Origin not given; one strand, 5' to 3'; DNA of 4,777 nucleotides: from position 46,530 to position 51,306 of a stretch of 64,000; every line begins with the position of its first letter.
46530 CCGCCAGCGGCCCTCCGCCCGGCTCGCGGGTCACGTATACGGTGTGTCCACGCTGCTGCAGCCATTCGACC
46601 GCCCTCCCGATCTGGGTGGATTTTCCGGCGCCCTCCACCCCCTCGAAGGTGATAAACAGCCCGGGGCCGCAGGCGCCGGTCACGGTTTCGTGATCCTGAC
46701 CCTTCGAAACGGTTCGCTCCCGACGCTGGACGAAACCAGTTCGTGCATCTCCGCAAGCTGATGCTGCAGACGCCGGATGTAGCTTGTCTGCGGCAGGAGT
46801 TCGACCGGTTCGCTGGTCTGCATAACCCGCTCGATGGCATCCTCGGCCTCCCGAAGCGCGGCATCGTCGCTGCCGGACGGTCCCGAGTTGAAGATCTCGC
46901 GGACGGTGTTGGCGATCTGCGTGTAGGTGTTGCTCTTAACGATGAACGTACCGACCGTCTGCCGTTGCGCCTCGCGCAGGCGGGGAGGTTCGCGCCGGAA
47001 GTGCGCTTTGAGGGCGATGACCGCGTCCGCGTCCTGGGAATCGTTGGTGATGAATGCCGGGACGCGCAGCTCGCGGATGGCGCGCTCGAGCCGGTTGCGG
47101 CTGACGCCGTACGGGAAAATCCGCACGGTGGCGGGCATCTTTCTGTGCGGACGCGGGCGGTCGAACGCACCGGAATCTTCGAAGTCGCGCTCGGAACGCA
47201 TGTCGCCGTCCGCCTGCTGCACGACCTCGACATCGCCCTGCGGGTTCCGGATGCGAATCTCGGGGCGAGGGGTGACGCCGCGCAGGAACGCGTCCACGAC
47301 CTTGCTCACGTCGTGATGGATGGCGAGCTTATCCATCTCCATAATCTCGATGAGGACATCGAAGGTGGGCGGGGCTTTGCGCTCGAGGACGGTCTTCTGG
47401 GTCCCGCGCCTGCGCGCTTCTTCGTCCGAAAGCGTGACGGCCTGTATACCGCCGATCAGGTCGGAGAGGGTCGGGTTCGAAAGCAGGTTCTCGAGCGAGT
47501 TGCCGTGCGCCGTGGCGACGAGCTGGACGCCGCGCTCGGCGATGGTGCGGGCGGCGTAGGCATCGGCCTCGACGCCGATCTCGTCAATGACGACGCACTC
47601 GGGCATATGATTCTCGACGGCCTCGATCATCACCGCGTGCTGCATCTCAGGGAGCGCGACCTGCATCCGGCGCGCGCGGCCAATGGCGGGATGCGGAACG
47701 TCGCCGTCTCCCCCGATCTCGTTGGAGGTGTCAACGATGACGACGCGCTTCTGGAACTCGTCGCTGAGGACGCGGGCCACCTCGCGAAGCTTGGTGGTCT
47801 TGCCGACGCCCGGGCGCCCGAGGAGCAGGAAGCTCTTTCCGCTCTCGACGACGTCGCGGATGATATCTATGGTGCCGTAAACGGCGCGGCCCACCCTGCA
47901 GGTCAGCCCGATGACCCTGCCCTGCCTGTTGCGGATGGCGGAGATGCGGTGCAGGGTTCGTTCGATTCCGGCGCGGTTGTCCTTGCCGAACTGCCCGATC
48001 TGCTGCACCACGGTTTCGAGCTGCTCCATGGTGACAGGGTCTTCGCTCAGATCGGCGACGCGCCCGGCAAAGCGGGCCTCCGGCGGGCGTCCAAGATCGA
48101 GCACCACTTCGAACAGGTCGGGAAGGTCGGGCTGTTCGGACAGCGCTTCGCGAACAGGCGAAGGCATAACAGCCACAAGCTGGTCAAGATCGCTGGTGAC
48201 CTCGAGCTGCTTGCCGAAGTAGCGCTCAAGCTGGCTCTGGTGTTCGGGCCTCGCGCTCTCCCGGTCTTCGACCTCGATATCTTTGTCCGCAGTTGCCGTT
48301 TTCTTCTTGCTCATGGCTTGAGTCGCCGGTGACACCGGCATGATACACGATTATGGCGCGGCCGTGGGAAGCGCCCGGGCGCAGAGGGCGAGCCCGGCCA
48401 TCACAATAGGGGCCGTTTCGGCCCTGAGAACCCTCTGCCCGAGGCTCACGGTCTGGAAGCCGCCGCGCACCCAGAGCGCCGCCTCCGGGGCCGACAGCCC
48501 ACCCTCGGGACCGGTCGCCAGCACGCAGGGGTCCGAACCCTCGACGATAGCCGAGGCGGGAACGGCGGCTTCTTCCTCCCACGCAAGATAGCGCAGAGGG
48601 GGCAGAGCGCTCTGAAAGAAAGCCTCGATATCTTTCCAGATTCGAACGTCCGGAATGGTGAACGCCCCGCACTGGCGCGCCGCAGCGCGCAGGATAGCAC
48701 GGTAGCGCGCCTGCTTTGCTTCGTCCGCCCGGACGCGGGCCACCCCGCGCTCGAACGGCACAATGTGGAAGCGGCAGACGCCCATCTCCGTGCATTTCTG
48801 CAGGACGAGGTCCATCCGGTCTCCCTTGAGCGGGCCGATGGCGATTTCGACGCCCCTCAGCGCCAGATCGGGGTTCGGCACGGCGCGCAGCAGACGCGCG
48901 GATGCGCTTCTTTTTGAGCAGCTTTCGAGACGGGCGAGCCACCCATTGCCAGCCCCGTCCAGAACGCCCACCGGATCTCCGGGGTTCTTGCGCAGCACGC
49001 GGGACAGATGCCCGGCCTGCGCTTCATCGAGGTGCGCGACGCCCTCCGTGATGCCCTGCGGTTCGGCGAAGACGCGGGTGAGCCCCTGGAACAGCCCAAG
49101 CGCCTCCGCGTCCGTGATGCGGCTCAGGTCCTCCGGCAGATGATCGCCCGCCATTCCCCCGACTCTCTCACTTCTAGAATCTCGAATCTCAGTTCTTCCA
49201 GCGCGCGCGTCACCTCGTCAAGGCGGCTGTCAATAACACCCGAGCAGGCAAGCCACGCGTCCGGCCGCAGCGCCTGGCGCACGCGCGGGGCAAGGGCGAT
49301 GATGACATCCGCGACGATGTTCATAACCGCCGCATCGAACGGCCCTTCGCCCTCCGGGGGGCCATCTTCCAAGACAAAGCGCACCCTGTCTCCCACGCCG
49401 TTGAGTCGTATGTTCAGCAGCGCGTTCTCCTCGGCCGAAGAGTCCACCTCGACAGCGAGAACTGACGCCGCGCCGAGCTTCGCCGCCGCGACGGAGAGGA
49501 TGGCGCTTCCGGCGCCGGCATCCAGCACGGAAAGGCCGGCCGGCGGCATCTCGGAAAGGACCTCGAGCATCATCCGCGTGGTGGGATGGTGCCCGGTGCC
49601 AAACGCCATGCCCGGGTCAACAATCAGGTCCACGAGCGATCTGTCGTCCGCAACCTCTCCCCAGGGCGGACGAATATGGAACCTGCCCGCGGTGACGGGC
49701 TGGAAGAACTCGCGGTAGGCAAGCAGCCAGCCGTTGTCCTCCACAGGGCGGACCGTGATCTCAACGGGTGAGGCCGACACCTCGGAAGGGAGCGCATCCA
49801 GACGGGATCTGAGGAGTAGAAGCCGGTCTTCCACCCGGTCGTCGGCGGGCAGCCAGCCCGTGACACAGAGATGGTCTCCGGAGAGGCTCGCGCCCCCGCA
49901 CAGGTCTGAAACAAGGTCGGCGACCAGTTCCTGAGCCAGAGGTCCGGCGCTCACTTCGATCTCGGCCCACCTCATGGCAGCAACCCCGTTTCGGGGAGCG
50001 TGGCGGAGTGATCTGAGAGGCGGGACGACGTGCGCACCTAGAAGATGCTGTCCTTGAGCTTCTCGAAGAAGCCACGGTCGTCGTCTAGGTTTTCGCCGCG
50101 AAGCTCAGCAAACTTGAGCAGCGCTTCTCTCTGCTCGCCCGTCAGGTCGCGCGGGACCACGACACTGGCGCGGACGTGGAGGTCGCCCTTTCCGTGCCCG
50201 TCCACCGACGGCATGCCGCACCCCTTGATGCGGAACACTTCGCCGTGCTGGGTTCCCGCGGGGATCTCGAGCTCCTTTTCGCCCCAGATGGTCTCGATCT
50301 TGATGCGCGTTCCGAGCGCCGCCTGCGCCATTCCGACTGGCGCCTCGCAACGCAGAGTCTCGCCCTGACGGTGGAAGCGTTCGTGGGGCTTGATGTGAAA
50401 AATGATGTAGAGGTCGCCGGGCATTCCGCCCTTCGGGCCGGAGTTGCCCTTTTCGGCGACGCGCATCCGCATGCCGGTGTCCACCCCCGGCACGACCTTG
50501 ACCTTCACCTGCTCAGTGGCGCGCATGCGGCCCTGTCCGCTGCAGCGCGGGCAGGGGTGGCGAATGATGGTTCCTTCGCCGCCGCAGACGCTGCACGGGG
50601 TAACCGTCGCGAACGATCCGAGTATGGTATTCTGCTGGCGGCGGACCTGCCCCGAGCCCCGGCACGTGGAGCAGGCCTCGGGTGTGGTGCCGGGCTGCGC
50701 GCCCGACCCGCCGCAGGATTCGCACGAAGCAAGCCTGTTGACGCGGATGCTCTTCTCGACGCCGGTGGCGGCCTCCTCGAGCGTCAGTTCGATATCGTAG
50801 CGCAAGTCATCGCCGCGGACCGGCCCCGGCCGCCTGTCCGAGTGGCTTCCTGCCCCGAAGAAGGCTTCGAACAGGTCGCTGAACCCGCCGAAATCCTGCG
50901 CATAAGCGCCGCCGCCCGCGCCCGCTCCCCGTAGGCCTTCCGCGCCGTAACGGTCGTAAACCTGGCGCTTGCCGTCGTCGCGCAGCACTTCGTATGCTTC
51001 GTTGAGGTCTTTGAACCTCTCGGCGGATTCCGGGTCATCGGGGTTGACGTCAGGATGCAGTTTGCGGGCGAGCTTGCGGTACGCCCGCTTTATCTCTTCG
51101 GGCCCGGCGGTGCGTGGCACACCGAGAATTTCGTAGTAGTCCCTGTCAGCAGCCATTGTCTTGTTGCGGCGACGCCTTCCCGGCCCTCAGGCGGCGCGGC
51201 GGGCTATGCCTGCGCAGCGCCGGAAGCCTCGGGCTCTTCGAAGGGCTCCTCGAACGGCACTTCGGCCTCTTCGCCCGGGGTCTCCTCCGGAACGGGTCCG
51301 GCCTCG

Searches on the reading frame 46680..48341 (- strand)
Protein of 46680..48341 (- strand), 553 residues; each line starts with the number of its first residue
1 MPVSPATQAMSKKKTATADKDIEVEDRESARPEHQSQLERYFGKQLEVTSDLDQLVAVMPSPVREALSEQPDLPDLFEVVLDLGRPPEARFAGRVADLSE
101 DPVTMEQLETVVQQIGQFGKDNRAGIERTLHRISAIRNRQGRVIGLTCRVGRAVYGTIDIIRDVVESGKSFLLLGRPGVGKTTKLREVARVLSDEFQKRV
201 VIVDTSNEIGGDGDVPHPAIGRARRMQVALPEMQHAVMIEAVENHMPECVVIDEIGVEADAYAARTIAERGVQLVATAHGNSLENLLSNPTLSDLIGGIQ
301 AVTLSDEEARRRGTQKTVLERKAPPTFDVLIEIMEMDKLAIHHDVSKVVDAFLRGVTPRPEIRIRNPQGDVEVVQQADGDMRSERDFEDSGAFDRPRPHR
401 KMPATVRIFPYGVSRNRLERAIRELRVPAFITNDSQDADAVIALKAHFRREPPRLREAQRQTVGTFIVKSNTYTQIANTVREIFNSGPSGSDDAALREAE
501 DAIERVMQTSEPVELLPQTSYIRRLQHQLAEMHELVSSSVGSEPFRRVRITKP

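Call 35: search_protein_families(library=pfam, proteins=[window:46680-48341:-])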
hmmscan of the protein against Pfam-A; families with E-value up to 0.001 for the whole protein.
window:46680-48341:- (553 aa): 6 families
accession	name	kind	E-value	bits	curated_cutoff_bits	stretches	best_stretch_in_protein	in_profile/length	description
PF25516.1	PTPase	-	5.4e-27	94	27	1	406-484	1-79/79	Phosphotyrosine protein phosphatase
PF01424.28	R3H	-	3.2e-13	49.9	26.8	1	499-552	7-60/60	R3H domain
PF19568.5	Spore_III_AA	-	1.1e-12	48.1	27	1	152-297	125-276/306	Sporulation stage III, protein AA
PF03266.21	NTPase_1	-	0.0001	22.6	23.9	0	172-195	3-26/168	NTPase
PF13604.12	AAA_30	-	0.00067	19.9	27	0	160-258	9-100/191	AAA domain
PF13191.12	AAA_16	-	0.00079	20.4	32.6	0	165-195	20-51/167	AAA ATPase domain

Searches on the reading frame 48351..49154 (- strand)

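Call 36: search_protein_families(library=pfam, proteins=[window:48351-49154:-])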
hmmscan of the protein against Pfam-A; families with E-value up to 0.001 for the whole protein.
window:48351-49154:- (267 aa): 2 families
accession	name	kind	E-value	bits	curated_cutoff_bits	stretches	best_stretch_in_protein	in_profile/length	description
PF04452.19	Methyltrans_RNA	-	9.9e-37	126.5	23.9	1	102-255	7-163/165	RNA methyltransferase domain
PF20260.4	PUA_4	-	4.8e-08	33.4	23.9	1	42-88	1-47/48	RNA methyltransferase PUA domain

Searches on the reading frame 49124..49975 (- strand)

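Call 36: search_protein_families(library=pfam, proteins=[window:49124-49975:-])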
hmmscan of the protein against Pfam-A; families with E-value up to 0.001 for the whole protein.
window:49124-49975:- (283 aa): 5 families
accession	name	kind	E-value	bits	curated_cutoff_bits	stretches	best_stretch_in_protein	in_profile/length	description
PF06325.19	PrmA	-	3.3e-57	194.7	22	1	65-282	79-295/296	Ribosomal protein L11 methyltransferase (PrmA)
PF02475.24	TRM5-TYW2_MTfase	-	1.1e-05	25.9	28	1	148-222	38-114/164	TRM5/TYW2 methyltransferase domain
PF05175.20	MTS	-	2.7e-05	24.3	23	1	130-219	17-105/170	Methyltransferase small domain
PF13649.12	Methyltransf_25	-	0.00014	22.9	27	1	150-238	1-95/97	Methyltransferase domain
PF13489.12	Methyltransf_23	-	0.00051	20.2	27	1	140-261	16-131/164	Methyltransferase domain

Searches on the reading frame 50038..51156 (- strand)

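Call 36: search_protein_families(library=pfam, proteins=[window:50038-51156:-])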
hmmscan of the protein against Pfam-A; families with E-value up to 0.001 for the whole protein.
window:50038-51156:- (372 aa): 3 families
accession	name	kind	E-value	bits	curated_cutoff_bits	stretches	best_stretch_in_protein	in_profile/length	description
PF01556.23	DnaJ_C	-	2.9e-47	161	26.6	1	118-335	1-152/152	DnaJ C terminal domain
PF00226.36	DnaJ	-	4.3e-27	94.4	27.8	1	6-68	1-63/63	DnaJ domain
PF00684.25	DnaJ_CXXCXGXG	-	3.1e-17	63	32.7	1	145-209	1-65/65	DnaJ central domain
